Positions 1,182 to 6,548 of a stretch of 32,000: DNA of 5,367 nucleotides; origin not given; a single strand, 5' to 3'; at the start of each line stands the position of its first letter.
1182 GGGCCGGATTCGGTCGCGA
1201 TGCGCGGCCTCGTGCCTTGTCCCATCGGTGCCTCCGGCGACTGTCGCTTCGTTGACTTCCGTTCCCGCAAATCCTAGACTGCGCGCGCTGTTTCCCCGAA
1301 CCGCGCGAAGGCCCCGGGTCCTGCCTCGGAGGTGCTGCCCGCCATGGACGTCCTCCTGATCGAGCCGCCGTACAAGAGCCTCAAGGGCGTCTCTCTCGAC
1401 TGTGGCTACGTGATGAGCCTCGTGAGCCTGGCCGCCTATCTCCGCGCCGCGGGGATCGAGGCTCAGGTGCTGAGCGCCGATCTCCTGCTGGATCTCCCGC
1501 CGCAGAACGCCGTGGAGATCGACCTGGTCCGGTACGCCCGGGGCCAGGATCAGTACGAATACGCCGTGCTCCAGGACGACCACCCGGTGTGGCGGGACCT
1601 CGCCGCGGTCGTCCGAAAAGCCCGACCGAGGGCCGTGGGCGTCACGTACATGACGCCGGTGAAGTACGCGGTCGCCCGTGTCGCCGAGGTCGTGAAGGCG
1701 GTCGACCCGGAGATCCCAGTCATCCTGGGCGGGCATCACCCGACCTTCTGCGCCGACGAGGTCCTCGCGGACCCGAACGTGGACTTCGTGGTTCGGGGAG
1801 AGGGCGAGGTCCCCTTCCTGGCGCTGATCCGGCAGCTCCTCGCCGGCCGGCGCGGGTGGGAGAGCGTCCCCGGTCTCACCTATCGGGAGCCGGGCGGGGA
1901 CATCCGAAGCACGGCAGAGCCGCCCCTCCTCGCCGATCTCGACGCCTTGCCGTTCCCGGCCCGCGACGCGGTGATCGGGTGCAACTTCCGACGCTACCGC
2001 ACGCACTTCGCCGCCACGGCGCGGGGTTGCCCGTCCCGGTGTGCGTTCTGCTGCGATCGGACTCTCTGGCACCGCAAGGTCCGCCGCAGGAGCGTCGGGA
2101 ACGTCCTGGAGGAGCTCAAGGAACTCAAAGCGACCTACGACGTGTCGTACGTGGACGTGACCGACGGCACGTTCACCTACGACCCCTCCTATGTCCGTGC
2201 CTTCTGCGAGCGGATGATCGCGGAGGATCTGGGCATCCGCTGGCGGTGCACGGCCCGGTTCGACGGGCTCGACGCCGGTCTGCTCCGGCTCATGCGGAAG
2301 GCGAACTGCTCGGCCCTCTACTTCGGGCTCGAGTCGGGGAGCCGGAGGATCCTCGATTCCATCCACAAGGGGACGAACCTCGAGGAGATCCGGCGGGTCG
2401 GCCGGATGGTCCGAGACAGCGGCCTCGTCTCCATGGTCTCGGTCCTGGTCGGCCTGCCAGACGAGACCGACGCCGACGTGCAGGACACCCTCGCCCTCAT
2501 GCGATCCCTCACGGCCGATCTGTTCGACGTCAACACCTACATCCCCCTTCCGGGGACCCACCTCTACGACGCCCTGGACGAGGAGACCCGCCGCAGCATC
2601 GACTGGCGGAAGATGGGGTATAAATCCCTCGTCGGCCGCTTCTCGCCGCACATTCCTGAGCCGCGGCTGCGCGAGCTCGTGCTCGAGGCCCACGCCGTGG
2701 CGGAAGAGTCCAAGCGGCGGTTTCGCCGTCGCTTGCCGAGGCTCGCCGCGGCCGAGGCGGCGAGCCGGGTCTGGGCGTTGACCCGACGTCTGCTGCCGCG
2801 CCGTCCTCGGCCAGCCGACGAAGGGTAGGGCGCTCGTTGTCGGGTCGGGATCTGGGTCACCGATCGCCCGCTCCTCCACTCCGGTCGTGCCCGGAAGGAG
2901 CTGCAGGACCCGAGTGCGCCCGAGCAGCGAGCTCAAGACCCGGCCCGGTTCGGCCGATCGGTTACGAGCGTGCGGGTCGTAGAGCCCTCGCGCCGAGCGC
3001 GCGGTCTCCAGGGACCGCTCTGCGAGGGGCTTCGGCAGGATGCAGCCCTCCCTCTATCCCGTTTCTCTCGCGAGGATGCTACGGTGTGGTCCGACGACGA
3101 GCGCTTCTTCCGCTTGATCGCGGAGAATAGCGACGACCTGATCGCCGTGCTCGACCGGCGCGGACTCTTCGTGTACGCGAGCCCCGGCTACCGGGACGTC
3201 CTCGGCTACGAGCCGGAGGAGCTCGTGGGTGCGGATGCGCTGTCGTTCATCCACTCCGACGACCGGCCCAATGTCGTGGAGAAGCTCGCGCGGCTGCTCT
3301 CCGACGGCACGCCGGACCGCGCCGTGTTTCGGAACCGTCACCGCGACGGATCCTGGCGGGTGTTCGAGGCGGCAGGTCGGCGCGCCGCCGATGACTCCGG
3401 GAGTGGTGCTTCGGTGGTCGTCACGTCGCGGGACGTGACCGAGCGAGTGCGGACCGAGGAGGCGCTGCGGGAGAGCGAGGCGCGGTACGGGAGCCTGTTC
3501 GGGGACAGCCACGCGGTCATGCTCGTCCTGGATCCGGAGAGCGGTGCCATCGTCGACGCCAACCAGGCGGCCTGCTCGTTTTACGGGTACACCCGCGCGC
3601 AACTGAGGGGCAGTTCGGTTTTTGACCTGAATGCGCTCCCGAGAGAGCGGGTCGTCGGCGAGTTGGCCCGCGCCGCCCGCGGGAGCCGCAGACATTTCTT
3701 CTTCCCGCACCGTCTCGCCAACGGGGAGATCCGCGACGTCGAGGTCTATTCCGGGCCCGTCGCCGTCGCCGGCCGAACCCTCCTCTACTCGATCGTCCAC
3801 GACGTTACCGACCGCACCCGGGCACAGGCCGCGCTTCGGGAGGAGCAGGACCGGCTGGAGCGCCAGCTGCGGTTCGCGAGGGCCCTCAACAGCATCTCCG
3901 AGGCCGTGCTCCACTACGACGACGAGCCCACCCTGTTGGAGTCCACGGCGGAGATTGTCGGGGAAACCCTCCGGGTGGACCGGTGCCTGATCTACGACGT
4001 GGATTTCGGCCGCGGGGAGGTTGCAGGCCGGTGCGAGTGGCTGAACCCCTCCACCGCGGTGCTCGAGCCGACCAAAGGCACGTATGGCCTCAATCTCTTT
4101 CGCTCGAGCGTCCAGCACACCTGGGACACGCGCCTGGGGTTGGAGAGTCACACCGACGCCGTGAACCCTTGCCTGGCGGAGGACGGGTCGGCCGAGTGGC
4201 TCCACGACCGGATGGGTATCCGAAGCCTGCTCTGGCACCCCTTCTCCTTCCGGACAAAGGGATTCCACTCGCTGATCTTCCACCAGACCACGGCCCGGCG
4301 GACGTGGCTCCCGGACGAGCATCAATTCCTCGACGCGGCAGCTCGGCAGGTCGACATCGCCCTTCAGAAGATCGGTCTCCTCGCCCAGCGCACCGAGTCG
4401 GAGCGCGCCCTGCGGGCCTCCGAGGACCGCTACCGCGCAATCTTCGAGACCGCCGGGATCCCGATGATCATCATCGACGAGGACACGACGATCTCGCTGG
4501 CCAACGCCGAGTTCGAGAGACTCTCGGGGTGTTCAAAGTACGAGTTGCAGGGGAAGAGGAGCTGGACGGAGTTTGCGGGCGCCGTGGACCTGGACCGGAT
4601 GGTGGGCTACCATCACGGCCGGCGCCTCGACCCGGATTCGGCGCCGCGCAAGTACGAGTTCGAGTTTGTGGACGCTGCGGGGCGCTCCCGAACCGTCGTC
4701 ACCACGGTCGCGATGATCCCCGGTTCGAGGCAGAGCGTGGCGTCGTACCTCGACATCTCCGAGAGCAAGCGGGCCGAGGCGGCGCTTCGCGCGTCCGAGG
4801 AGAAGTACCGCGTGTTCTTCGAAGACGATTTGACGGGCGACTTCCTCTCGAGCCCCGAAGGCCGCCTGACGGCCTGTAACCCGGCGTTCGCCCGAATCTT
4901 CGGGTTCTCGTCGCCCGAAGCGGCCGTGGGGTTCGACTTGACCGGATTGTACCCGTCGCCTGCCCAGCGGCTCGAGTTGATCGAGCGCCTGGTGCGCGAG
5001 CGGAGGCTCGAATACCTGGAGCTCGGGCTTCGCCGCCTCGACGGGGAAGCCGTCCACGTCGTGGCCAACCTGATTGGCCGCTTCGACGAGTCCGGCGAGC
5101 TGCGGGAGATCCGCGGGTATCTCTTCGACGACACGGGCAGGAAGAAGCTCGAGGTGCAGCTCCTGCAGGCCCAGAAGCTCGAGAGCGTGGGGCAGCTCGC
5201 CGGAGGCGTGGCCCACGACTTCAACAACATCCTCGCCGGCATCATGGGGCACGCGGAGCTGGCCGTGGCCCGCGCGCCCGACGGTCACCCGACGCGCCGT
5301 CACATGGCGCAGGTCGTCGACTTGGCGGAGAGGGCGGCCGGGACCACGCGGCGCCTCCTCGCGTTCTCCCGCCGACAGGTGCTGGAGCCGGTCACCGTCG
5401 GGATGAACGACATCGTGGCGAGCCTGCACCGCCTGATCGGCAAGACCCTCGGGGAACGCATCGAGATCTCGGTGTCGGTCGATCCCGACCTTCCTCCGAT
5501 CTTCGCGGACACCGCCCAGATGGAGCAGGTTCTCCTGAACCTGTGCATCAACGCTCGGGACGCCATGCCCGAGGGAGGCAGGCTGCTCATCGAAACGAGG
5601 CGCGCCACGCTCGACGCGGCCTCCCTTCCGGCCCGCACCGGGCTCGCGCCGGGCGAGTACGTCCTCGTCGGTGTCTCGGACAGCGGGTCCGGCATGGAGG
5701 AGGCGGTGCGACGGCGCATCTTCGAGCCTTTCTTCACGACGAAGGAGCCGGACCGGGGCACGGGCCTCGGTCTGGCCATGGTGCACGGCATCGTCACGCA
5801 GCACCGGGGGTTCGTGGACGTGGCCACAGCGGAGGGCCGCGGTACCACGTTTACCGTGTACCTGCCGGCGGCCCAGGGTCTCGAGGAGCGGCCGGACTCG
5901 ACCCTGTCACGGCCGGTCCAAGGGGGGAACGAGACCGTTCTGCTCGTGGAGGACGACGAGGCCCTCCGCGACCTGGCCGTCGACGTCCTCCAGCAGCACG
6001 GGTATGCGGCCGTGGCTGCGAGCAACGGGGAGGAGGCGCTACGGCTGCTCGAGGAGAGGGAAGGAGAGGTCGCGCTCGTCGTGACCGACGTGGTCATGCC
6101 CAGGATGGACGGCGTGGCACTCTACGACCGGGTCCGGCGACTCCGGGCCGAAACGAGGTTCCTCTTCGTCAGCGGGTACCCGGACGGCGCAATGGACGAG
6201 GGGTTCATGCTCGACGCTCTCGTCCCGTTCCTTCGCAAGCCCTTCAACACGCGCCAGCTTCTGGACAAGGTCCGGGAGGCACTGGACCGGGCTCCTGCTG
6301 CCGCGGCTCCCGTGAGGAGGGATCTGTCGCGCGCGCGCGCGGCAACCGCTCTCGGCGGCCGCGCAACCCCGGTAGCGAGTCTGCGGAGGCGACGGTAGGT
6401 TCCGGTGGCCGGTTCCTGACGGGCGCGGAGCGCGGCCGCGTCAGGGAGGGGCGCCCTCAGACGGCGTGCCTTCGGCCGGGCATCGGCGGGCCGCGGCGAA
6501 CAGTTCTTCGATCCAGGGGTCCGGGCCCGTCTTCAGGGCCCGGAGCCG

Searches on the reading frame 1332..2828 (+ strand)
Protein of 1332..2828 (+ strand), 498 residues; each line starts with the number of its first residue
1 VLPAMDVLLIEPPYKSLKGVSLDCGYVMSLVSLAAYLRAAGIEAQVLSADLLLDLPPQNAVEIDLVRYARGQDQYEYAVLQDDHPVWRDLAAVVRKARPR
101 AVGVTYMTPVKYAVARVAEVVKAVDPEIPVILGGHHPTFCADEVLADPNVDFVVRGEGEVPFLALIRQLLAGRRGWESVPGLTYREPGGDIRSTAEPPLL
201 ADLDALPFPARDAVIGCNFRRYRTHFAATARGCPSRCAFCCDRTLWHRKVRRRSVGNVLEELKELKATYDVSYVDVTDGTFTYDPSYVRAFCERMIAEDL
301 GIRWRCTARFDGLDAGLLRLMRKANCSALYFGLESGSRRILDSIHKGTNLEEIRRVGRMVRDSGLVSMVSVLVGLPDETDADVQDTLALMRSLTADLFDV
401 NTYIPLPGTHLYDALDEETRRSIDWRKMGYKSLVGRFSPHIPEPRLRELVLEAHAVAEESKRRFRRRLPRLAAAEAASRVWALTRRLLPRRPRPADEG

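Call 7: search_protein_families(library=pfam, proteins=[window:1332-2828:+], max_evalue=0.001)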
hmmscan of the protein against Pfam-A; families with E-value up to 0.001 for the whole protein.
window:1332-2828:+ (498 aa): 2 families
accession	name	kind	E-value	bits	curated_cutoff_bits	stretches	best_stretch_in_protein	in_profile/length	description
PF04055.27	Radical_SAM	-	1.2e-23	84.5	29.5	1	230-389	4-165/166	Radical SAM superfamily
PF02310.24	B12-binding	-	1.2e-18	67.5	32.1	1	24-165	11-120/121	B12 binding domain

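Call 30: search_protein_families(library=ncbifam, proteins=[window:1332-2828:+], max_evalue=0.001)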
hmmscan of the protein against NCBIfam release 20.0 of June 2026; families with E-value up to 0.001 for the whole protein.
window:1332-2828:+ (498 aa): 32 families (the best 25 are shown)
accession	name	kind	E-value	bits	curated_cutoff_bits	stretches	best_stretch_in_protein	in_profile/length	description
NF050148.1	rSAM_ApyD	equivalog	3e-57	194.4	750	1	78-418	54-396/645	RiPP biosynthesis radical SAM protein ApyD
TIGR02026.1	BchE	equivalog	6.9e-52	176.9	481.35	1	69-434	34-405/497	magnesium-protoporphyrin IX monomethyl ester anaerobic oxidative cyclase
TIGR03471.1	HpnJ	equivalog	2.7e-45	155.2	577.6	1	113-418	83-390/472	hopanoid biosynthesis associated radical SAM protein HpnJ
TIGR04014.1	B12_SAM_MJ_0865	equivalog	1.1e-33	116.7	360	1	117-418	57-361/434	methyl-coenzyme M reductase glutamine C-methyltransferase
TIGR04013.1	B12_SAM_MJ_1487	hypoth_equivalog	2.2e-33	115.6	251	2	103-273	45-200/382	TIGR04013 family B12-binding domain/radical SAM domain-containing protein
TIGR04479.1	bcpD_PhpK_rSAM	subfamily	1.6e-32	112.5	600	1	90-403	102-419/504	PhpK family radical SAM P-methyltransferase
NF038361.1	rSAM_Sden_1168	equivalog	1.1e-30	106.8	575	1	114-413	157-471/560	Sden_1168 family B12-binding radical SAM P-methyltransferase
TIGR04072.2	rSAM_ladder_B12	equivalog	8.4e-30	103.8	360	1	114-396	86-352/443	lipid biosynthesis B12-binding/radical SAM protein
NF033070.1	rSAM_AprD4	equivalog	2e-27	96.2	500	1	173-413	142-388/456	AprD4 family radical SAM diol-dehydratase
TIGR03975.1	rSAM_ocin_1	subfamily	8.4e-27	93.9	281.85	1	89-394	119-431/606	RiPP maturation radical SAM C-methyltransferase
TIGR04385.1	B12_rSAM_cofa1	equivalog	5.4e-26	91.8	450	1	119-393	91-364/438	B12 lower ligand biosynthesis radical SAM protein BzaD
NF033712.0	B12_rSAM_KedN5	subfamily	1.4e-23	83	700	1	113-282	77-252/624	KedN5 family methylcobalamin-dependent radical SAM C-methyltransferase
TIGR04367.1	HpnR_B12_rSAM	equivalog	7.3e-20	70.9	650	1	86-426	48-383/490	hopanoid C-3 methylase HpnR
TIGR04295.1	B12_rSAM_oligo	hypoth_equivalog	5.3e-17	61.6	400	1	129-412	104-381/422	TIGR04295 family B12-binding domain-containing radical SAM protein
NF040546.1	rSAM_CUAEP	equivalog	1.2e-16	60.5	500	1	83-400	34-350/468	CUAEP/CCAEP-tail radical SAM (seleno)protein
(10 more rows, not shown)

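Call 36: find_encoding_contigs(protein=window:1332-2828:+, flank=10000, max_places=3)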
Protein window:1332-2828:+ (498 aa): no gene with exactly this product is on record in the collection.

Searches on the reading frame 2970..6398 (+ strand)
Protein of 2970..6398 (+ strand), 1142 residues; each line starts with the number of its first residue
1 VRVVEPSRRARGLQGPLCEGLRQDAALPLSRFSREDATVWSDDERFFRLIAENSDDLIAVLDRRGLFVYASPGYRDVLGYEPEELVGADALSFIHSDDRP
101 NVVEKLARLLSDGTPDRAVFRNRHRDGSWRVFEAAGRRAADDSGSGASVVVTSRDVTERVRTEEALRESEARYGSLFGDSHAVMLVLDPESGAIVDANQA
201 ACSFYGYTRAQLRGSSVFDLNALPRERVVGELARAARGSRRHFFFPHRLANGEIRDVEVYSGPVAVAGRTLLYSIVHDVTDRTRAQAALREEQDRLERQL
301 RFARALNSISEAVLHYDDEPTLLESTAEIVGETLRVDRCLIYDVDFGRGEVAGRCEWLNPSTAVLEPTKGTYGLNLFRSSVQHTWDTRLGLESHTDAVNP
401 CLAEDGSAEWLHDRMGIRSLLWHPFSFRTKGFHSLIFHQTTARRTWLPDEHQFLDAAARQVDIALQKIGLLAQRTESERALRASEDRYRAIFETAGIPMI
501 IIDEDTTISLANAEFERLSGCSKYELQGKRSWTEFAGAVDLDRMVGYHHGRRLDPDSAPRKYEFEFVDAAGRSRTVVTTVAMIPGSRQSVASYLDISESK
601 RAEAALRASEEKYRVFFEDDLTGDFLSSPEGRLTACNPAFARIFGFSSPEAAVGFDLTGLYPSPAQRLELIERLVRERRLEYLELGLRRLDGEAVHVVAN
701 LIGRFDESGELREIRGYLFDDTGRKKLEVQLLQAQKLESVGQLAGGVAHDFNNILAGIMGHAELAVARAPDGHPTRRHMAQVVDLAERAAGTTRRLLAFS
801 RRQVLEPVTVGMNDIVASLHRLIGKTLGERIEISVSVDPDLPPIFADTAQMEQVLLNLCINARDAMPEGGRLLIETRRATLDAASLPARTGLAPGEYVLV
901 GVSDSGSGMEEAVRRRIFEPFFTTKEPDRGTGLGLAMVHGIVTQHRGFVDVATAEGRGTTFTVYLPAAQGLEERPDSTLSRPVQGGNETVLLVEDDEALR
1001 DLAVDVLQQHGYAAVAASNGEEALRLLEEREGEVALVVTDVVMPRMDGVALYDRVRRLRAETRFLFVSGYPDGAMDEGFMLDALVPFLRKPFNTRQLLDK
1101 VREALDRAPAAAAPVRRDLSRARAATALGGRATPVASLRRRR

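Call 7: search_protein_families(library=pfam, proteins=[window:2970-6398:+], max_evalue=0.001)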
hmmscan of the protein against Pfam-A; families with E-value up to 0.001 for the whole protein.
window:2970-6398:+ (1142 aa): 10 families
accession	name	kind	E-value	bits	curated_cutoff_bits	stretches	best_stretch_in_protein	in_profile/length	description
PF00989.32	PAS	-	3.9e-36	123.9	22.6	4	46-156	2-113/113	PAS fold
PF13426.13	PAS_9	-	2.3e-35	121.4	27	3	625-720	5-100/103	PAS domain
PF08448.16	PAS_4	-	9.5e-35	119.6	23.1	2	52-161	2-110/110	PAS fold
PF13188.13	PAS_8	-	5.8e-29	99.4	21.8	3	487-533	2-45/65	PAS domain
PF08447.18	PAS_3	-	9.7e-26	90.3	25.6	1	68-145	2-81/89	PAS fold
PF02518.31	HATPase_c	-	1.5e-20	74.1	26.4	1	847-968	2-110/111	Histidine kinase-, DNA gyrase B-, and HSP90-like ATPase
PF00072.30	Response_reg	-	7.8e-19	68.3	30.2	1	990-1102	1-111/111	Response regulator receiver domain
PF01590.32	GAF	-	1.7e-06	29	22.4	1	321-465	4-133/133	GAF domain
PF00512.31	HisKA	-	2.7e-06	27.8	26.9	1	741-803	3-64/66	His Kinase A (phospho-acceptor) domain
PF12860.13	PAS_7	-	0.00068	20.2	27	0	146-164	97-115/115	PAS fold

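Call 40: find_encoding_contigs(protein=window:2970-6398:+, flank=10000, max_places=3)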
Protein window:2970-6398:+ (1142 aa): no gene with exactly this product is on record in the collection.
